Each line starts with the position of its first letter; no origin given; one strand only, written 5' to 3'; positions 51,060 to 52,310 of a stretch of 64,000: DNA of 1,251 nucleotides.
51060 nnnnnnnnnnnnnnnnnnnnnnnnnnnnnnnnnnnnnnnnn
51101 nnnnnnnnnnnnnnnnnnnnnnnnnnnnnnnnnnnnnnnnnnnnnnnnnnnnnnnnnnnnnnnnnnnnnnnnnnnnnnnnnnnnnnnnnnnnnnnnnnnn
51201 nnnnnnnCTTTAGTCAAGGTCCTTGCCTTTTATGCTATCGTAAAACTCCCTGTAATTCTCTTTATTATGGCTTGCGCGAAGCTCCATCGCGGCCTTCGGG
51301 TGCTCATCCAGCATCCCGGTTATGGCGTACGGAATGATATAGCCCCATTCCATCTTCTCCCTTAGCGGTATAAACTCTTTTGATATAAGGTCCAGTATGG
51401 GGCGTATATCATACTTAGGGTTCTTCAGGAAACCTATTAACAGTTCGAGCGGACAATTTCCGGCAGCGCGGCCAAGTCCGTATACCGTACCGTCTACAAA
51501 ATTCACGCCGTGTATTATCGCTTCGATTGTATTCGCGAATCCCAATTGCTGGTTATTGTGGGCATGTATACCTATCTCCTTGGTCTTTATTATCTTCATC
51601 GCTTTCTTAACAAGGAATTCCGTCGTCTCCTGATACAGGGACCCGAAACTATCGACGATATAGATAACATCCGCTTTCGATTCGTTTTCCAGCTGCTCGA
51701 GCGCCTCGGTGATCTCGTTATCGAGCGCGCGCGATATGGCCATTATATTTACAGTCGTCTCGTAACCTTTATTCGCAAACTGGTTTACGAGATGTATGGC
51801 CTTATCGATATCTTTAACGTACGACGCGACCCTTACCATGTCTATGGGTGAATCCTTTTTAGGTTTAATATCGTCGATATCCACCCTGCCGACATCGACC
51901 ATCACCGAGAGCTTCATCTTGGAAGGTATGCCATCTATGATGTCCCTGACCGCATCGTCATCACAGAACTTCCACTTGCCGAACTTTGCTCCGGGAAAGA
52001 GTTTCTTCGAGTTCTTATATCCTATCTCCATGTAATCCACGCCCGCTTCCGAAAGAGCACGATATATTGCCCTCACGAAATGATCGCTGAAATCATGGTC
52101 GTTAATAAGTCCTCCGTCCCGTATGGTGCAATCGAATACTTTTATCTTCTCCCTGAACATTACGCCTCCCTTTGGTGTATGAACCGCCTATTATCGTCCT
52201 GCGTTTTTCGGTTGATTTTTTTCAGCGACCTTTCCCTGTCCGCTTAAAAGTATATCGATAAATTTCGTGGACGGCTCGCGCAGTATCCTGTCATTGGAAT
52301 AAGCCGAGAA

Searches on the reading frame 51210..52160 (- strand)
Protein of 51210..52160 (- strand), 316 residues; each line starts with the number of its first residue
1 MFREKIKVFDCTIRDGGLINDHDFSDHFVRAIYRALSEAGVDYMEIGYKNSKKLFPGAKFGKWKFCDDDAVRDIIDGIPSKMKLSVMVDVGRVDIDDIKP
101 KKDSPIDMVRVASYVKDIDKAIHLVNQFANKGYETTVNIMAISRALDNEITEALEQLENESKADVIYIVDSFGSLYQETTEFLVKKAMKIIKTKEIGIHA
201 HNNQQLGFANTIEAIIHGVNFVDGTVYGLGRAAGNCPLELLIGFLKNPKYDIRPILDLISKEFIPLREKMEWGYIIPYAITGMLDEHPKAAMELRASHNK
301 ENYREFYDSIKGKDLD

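Call 79: search_protein_families(library=pfam, proteins=[window:51210-52160:-])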
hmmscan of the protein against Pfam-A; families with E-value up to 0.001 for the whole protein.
window:51210-52160:- (316 aa): 1 family
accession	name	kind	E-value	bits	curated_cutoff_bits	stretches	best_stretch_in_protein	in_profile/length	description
PF00682.25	HMGL-like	-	1.3e-27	97.3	29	1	5-249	1-243/260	HMGL-like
